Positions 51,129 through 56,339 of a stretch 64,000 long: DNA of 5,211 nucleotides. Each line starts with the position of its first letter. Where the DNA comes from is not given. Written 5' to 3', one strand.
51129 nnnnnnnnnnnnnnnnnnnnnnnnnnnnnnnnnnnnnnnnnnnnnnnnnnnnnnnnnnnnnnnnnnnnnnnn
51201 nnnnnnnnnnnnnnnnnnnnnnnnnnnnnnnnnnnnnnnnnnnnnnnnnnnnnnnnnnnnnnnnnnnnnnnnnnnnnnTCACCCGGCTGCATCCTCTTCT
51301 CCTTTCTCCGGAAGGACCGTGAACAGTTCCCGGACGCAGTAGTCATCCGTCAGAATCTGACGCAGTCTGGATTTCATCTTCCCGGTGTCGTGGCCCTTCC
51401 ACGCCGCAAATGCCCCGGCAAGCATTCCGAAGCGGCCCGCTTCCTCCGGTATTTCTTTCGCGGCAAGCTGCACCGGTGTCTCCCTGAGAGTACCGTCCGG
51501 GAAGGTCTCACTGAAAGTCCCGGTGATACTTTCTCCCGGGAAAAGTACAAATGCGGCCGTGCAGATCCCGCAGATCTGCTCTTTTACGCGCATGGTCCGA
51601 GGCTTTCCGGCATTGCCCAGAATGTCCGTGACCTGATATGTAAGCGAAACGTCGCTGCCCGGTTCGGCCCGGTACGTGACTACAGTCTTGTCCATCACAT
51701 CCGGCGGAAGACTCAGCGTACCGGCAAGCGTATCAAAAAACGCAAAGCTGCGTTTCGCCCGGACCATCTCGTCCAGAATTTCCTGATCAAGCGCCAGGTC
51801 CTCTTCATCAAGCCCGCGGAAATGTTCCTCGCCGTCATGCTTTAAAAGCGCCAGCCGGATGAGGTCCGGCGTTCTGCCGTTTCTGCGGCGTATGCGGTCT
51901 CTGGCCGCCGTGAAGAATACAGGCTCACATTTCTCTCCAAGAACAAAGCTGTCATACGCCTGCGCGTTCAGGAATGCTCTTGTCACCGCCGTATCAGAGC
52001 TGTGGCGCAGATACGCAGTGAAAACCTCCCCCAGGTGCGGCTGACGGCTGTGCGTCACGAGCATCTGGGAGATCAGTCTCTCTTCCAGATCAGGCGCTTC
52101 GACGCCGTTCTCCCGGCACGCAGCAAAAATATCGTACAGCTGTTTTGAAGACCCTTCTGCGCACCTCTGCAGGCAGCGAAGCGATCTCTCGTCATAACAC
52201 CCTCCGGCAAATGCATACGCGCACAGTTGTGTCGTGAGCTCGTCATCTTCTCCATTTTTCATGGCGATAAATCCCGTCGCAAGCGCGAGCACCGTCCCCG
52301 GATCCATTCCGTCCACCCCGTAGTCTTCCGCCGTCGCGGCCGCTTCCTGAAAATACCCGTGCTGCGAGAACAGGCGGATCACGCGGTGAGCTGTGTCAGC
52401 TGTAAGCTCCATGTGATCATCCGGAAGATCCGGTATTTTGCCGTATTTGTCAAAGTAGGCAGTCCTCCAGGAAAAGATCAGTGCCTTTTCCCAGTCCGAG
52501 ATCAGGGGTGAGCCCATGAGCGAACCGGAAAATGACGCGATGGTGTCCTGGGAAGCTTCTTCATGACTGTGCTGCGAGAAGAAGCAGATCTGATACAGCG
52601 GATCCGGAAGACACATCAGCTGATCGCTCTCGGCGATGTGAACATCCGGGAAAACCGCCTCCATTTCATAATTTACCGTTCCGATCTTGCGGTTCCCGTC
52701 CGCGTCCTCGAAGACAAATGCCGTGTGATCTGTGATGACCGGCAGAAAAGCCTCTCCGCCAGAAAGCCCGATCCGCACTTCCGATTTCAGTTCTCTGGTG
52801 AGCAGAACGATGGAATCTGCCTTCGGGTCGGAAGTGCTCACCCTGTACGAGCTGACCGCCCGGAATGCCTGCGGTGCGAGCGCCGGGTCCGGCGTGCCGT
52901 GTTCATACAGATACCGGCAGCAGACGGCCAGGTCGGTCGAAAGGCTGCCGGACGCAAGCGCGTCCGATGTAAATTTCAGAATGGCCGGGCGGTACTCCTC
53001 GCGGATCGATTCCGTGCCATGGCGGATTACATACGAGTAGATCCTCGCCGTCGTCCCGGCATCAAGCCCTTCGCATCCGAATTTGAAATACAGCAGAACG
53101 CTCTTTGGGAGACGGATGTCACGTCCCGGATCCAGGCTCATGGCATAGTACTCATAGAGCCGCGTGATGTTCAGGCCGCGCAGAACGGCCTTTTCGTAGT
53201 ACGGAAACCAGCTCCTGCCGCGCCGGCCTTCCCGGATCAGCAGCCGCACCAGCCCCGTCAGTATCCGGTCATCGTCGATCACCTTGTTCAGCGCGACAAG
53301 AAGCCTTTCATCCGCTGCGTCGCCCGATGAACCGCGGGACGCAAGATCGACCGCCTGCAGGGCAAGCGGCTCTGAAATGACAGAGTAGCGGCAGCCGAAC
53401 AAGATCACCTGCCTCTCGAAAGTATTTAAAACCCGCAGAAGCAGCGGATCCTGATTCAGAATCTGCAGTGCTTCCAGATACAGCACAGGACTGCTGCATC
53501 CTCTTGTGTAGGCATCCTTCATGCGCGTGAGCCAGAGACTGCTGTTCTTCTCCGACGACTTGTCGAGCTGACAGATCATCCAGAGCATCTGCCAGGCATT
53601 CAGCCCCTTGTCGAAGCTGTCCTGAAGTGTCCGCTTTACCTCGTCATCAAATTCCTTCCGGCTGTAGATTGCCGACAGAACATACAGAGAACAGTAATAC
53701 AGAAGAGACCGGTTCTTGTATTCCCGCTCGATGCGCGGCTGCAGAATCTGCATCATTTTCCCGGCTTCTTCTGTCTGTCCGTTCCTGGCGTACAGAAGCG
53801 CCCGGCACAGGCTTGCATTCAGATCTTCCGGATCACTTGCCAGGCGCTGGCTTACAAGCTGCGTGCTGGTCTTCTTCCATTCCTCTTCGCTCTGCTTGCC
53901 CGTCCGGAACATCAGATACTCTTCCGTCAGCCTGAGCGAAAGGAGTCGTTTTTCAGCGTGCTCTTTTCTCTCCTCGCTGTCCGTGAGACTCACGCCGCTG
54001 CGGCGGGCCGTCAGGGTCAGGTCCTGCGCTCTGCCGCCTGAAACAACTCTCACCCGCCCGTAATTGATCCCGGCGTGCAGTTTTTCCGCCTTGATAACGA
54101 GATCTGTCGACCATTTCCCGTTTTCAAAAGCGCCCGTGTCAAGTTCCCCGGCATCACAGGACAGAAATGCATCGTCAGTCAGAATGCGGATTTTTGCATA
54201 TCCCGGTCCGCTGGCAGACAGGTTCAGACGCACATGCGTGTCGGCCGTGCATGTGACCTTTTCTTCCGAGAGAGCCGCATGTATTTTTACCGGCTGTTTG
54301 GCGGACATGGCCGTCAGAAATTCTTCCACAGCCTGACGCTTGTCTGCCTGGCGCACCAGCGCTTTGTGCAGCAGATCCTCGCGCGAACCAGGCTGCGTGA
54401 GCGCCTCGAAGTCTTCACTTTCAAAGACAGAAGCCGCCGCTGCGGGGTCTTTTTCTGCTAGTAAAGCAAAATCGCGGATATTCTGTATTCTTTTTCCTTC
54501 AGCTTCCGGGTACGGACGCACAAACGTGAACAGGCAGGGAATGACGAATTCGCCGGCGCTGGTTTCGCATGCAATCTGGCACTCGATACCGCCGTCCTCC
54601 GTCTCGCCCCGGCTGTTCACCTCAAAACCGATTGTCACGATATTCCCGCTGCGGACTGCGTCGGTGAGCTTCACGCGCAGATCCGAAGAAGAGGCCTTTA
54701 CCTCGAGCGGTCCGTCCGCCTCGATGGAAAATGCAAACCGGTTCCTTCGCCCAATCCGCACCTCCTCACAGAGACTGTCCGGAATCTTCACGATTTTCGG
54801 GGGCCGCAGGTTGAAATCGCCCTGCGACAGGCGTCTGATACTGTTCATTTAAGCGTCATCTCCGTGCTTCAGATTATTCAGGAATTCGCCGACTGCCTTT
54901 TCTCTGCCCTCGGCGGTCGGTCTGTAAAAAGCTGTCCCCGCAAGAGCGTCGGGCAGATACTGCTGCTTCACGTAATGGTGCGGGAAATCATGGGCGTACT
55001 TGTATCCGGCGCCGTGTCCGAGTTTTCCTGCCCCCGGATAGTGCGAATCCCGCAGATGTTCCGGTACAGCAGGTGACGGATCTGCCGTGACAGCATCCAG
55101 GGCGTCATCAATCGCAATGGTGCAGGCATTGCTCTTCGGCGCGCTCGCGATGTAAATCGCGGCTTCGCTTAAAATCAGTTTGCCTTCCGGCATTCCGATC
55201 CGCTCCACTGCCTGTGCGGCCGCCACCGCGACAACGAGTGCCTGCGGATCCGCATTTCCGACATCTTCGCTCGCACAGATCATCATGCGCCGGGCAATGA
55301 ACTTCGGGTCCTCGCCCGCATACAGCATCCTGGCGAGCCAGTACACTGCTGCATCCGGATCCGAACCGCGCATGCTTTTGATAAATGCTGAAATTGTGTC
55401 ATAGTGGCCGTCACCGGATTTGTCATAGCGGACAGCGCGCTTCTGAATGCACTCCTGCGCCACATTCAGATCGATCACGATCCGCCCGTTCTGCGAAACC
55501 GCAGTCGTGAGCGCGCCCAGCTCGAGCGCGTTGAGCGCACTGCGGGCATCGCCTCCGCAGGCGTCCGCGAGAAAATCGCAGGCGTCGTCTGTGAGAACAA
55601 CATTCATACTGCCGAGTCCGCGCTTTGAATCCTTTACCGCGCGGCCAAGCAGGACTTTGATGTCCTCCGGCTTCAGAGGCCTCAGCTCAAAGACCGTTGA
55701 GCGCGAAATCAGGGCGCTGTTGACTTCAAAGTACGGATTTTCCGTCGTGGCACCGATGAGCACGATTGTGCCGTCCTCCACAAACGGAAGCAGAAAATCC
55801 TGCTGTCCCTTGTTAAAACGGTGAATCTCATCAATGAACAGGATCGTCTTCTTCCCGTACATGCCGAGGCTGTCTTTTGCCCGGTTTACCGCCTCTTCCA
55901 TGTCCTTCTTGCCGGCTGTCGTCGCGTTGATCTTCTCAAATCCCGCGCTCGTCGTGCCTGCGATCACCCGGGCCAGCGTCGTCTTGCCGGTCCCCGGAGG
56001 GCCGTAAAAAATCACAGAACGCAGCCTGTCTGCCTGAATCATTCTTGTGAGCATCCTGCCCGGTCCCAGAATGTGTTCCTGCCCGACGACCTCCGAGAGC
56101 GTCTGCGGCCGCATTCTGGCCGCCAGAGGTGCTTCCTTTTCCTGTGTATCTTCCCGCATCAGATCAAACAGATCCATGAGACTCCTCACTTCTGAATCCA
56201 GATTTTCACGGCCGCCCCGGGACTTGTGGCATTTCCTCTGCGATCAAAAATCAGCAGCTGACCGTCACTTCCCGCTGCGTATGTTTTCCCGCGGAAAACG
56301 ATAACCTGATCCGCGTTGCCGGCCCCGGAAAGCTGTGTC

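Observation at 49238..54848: Overlapping gene pair: a full-architecture but highly divergent Hsp70-like ATPase plus a 1189-aa motif-less partner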

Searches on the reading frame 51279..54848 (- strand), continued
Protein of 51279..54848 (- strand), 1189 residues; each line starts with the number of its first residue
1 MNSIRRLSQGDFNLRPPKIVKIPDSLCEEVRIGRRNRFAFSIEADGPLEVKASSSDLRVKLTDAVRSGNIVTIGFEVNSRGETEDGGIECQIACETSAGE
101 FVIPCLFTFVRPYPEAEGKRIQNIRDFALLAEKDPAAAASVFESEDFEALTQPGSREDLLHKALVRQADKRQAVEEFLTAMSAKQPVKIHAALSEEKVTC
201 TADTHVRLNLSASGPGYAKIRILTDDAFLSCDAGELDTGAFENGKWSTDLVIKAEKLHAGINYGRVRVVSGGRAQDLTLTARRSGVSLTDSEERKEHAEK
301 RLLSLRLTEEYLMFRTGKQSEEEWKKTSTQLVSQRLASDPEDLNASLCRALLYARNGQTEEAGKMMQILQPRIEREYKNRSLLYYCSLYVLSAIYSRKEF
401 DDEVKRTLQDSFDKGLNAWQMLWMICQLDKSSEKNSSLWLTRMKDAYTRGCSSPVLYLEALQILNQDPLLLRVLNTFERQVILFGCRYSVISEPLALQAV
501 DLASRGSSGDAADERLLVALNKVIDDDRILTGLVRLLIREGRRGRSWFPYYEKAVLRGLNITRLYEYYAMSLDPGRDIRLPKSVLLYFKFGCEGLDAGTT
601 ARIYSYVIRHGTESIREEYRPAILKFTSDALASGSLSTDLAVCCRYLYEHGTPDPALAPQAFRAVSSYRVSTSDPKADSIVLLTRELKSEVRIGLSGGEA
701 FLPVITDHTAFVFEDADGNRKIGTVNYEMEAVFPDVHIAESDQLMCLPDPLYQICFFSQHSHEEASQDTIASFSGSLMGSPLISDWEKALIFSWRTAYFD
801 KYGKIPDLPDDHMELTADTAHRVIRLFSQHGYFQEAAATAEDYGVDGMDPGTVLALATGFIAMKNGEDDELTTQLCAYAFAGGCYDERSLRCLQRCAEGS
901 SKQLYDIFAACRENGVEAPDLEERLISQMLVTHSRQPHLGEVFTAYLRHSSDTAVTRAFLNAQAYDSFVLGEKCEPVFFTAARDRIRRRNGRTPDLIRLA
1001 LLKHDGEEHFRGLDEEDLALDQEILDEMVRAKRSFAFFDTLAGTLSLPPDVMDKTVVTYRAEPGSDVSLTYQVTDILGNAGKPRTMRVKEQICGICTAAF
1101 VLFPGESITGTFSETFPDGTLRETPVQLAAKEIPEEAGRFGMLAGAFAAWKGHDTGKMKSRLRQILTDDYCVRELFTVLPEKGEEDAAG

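Call 86: search_dna_similar(query=window:51279-54848:-, collection=phages, mode=protein, max_evalue=0.001, max_rows=10)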
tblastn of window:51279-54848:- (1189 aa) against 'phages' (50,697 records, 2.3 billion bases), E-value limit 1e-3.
Records with a match: 4; places in all: 4; records where one place covers at least 80% of the query: 3.
Best place of each record, by identity: <60% 4.
By first word of the organism name: Bacteriophage 4.
By host as written in the record: - 4.
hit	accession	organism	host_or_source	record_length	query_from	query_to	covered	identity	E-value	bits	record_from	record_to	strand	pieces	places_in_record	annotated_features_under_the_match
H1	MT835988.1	Bacteriophage sp.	human fecal samples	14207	54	1181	95%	27.4%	1e-101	362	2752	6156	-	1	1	record has no annotation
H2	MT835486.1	Bacteriophage sp.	human fecal samples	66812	4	1179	99%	24.6%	4e-84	308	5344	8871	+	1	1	record has no annotation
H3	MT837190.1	Bacteriophage sp.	human fecal samples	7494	210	1180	82%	26.7%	8e-89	322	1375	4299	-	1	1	record has no annotation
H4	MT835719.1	Bacteriophage sp.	human fecal samples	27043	480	1169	58%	21.1%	4e-25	119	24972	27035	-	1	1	record has no annotation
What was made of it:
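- Four virome contigs carry the module (call 86).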

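Call 87: get_annotated_region(hit=H2, flank=12000)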
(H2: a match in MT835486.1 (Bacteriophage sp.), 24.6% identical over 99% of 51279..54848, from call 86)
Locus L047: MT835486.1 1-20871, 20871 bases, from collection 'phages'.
description: UNVERIFIED: Bacteriophage sp. clone scaffold_23 genomic sequence.
organism: Bacteriophage sp. (NCBI taxid 38018)
taxonomy: Viruses
host: -; source: human fecal samples; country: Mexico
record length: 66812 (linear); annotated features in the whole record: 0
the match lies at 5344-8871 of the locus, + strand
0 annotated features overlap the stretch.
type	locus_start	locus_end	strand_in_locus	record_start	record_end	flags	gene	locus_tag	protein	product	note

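Call 94: fold_search(model_id=the predicted structure, library=viral)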
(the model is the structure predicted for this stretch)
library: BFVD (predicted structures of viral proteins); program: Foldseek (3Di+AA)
matches with E <= 10: 960; with E <= 0.001: 17
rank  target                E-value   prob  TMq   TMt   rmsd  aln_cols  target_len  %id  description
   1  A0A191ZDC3            2.0e-07  1.00  0.08  0.33  15.6       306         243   13  Putative coagulation factor 5/8 domain-containing protein [Erwinia phage vB_EamP_Gutmeister]
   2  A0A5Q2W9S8            3.0e-07  1.00  0.08  0.19  54.4       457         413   11  (no name in the UniProt tables at hand)
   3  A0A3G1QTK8            8.9e-07  1.00  0.08  0.12  21.1       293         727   11  Putative cellulase or glycoside hydrolase [Erwinia phage phiEaP8]
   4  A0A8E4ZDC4            2.1e-06  1.00  0.08  0.14  23.7       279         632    9  BACON domain-containing protein [Polaribacter phage Leef_1]
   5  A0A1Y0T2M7            5.5e-06  1.00  0.08  0.10  16.6       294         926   10  Glycoside hydrolase family 5 domain-containing protein [Pseudomonas phage Skulduggery]
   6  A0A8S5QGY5            2.1e-05  1.00  0.07  0.22  17.1       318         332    9  BACON domain-containing protein [Myoviridae sp. ctgpD8]
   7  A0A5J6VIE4            3.0e-05  1.00  0.08  0.09  17.9       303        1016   10  Uncharacterized protein [Megaviridae environmental sample]
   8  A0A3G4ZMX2            3.4e-05  1.00  0.12  0.16  33.0       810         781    9  RING-type domain-containing protein [Terrestrivirus sp.]
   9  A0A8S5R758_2          2.2e-04  1.00  0.08  0.09  12.2       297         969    8  Tail protein [virus sp. ctee23]
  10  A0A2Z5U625            2.4e-04  1.00  0.07  0.23  29.1       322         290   10  Ig-like domain-containing protein [Rhinolophus gammaherpesvirus 1]
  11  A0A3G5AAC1            2.9e-04  1.00  0.11  0.24  34.2       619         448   10  UDP-N-acetylglucosamine--peptide N-acetylglucosaminyltransferase SPINDLY [Hyperionvirus sp.]
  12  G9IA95                4.4e-04  1.00  0.07  0.14  15.2       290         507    9  (no name in the UniProt tables at hand)
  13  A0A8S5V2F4            5.2e-04  1.00  0.06  0.10  15.9       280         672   11  Uncharacterized protein [CrAss-like virus sp. ctelJ1]
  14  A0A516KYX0            5.9e-04  0.98  0.06  0.09  41.3       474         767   12  (no name in the UniProt tables at hand)
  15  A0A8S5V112            7.5e-04  1.00  0.08  0.19  13.2       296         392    9  Uncharacterized protein [Siphoviridae sp. ct3r22]
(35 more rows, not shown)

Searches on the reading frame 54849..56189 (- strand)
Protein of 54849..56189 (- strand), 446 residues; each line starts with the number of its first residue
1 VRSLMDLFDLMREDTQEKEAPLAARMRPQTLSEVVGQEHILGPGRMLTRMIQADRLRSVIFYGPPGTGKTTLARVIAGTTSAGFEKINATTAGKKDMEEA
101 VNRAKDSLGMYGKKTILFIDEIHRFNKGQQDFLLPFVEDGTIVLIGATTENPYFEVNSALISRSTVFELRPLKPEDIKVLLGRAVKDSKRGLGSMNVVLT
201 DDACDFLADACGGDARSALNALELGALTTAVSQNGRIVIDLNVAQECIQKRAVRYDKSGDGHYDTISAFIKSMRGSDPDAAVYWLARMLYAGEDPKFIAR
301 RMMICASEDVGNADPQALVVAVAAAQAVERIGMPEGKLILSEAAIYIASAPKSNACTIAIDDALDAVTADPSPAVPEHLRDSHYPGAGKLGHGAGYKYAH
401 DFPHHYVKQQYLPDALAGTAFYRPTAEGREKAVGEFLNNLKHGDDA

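Call 6: search_protein_families(library=pfam, proteins=[window:54849-56189:-], max_evalue=0.01)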
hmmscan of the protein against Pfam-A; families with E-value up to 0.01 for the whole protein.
window:54849-56189:- (446 aa): 21 families
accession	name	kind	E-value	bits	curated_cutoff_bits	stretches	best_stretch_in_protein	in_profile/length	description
PF12002.13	MgsA_C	-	3.5e-72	242.2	27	1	275-440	1-166/167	MgsA AAA+ ATPase C terminal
PF16193.11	AAA_assoc_2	-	1.6e-29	102.4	34.3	1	195-274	3-81/81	AAA C-terminal domain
PF00004.35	AAA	-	2.4e-18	67.3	21.2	1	59-166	1-125/131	ATPase family associated with various cellular activities (AAA)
PF05496.18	RuvB_N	-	3e-15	56.8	27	1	26-146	1-118/159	Holliday junction DNA helicase RuvB P-loop domain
PF13173.12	AAA_14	-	5.4e-08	33.3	27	1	59-173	5-124/129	AAA domain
PF07728.20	AAA_5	-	4.8e-07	30.3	22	1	59-147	2-100/139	AAA domain (dynein-related subfamily)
PF01078.27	Mg_chelatase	-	9e-06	25.7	20.3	0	51-78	17-44/207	Magnesium chelatase, subunit ChlI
PF13191.12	AAA_16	-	1e-05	26.5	32.6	0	49-77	17-45/167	AAA ATPase domain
PF00158.32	Sigma54_activat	-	1.4e-05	25.3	20.2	1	57-151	23-131/168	Sigma-54 interaction domain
PF07724.20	AAA_2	-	1.8e-05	25.3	27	1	57-142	4-104/166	AAA domain (Cdc48 subfamily)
PF13401.12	AAA_22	-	4.2e-05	24.3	27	0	58-80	7-29/130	AAA domain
PF01637.24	ATPase_2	-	0.00024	21.4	33.2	0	49-77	13-41/225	ATPase domain predominantly from Archaea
PF20720.3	nSTAND3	-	0.00047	20.3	27.2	1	57-104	18-64/155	Novel STAND NTPase 3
PF00910.28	RNA_helicase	-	0.00085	20.2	21.5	1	59-131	1-67/105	RNA helicase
PF06068.19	TIP49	-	0.0012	18.5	23.8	1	32-89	24-85/347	TIP49 P-loop domain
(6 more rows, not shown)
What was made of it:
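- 54849..56189 (-): rarA/mgsA (AAA+ ATPase). It is a conserved upstream neighbour whose stop codon abuts the DUF5717 start. It is context and is not shown to belong to the module. Pfam MgsA_C E 3.5e-72 (call 6).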
